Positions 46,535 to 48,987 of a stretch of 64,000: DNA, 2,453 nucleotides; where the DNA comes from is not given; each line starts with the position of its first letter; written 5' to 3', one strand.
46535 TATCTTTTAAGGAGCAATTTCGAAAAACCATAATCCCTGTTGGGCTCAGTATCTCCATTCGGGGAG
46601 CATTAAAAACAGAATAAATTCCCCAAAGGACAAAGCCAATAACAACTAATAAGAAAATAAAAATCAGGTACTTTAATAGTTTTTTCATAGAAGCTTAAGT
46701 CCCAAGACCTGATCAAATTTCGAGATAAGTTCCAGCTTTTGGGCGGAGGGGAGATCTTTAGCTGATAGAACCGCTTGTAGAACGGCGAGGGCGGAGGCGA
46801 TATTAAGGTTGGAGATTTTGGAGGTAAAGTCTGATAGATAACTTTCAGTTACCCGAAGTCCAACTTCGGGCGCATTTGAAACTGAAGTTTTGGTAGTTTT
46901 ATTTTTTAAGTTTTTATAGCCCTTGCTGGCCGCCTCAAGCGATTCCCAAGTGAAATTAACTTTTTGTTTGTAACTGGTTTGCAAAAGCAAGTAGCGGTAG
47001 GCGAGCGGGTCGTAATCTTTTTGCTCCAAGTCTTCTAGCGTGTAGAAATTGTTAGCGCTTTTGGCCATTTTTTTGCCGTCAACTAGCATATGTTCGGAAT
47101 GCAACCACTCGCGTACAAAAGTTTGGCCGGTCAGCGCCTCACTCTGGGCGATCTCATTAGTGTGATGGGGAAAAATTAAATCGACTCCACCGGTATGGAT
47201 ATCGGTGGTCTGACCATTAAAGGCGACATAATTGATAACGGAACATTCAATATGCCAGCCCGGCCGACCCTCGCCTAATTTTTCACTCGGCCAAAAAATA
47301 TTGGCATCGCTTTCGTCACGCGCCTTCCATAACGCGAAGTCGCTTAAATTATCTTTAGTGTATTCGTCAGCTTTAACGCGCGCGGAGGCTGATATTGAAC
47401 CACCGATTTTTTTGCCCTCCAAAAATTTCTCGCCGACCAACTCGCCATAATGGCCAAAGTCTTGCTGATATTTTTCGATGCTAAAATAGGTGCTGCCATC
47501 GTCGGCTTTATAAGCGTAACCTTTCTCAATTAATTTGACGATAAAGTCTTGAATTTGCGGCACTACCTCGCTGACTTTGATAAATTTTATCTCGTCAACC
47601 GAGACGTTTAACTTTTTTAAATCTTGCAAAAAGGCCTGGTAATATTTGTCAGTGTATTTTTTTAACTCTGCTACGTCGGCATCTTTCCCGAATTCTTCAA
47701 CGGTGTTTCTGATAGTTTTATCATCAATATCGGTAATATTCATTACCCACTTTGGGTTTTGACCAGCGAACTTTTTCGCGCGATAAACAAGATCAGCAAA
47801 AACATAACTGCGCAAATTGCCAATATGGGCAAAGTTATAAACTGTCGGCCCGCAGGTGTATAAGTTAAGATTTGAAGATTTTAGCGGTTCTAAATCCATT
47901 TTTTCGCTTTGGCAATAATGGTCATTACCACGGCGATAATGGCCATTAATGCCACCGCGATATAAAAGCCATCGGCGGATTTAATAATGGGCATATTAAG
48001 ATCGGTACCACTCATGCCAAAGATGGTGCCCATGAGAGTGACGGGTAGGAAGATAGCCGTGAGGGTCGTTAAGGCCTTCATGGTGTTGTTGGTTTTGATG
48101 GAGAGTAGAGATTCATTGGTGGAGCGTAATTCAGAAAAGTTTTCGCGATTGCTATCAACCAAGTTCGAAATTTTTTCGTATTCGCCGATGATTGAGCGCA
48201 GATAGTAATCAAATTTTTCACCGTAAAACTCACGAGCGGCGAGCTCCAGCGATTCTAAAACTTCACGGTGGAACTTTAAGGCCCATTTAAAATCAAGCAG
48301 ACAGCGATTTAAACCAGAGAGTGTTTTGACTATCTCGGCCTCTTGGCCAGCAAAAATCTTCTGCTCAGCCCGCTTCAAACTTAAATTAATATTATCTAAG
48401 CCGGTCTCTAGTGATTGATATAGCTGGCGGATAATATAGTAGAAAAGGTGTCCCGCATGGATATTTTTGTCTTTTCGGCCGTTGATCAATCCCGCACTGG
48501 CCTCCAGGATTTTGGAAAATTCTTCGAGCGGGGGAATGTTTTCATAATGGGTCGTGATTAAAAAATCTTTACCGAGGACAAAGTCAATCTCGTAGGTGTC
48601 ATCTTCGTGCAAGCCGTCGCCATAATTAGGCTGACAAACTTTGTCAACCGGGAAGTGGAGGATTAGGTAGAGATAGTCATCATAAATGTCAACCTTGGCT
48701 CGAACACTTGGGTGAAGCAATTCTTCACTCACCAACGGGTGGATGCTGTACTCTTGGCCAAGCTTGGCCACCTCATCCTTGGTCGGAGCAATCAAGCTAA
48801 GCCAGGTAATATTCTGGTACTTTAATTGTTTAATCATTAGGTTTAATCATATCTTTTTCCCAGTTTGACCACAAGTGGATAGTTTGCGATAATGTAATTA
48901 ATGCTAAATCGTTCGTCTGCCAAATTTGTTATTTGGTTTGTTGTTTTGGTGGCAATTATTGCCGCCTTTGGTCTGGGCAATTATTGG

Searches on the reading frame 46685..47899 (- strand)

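Call 15: search_protein_families(library=pfam, proteins=[window:46685-47899:-], max_evalue=0.01)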
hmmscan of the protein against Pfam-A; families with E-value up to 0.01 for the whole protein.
window:46685-47899:- (404 aa): 5 families
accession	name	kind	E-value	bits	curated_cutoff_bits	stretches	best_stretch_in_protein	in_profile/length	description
PF01406.26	tRNA-synt_1e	-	2.5e-85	286.9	27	1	4-325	3-300/301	tRNA synthetases class I (C) catalytic domain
PF09334.17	tRNA-synt_1g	-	6.8e-15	55.2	20.1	2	22-138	12-122/391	tRNA synthetases class I (M)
PF00133.28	tRNA-synt_1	-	8.3e-08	31.8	22.7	0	13-132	27-159/414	tRNA synthetases class I (I, L, M and V)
PF01921.24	tRNA-synt_1f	-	3.2e-06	26.7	27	0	271-338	275-342/360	tRNA synthetases class I (K)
PF00749.27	tRNA-synt_1c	-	5.6e-06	25.9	23.4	1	78-136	44-101/314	tRNA synthetases class I (E and Q), catalytic domain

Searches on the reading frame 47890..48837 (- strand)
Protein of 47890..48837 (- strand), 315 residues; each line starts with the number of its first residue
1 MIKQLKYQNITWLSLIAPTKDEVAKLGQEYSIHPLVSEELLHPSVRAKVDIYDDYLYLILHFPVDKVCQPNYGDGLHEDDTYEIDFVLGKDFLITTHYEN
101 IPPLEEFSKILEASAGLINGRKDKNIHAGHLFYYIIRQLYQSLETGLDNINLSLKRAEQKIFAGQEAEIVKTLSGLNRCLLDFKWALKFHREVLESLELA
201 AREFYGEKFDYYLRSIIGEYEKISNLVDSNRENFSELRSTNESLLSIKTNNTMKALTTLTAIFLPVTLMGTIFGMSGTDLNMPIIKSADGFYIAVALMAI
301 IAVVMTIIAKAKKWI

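Call 15: search_protein_families(library=pfam, proteins=[window:47890-48837:-], max_evalue=0.01)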
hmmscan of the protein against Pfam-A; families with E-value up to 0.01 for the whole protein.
window:47890-48837:- (315 aa): 1 family
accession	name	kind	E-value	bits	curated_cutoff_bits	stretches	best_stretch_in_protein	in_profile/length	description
PF01544.23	CorA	-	9.3e-49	166.7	27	1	8-308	2-289/292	CorA-like Mg2+ transporter protein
